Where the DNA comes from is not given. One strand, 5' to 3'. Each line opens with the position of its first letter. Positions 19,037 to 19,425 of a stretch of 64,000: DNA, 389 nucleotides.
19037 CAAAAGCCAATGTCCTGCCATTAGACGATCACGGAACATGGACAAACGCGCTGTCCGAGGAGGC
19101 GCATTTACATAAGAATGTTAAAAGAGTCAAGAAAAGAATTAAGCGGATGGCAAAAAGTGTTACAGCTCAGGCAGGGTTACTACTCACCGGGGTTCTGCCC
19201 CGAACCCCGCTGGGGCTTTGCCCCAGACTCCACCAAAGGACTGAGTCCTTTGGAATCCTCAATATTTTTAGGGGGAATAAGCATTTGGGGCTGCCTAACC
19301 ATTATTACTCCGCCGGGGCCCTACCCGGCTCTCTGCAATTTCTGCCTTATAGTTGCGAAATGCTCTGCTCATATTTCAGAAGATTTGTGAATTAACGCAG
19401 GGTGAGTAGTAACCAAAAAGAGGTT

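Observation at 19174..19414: Mosaic MITE-like repeat family with terminal inverted repeats, oriented toward downstream gene starts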

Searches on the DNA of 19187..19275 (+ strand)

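Call 48: search_dna_similar(query=window:19187-19275:+, collection=plasmids, mode=distant, max_evalue=0.001, max_rows=30)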
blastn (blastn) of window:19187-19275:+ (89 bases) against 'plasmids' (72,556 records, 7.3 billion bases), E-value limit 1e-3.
No match.
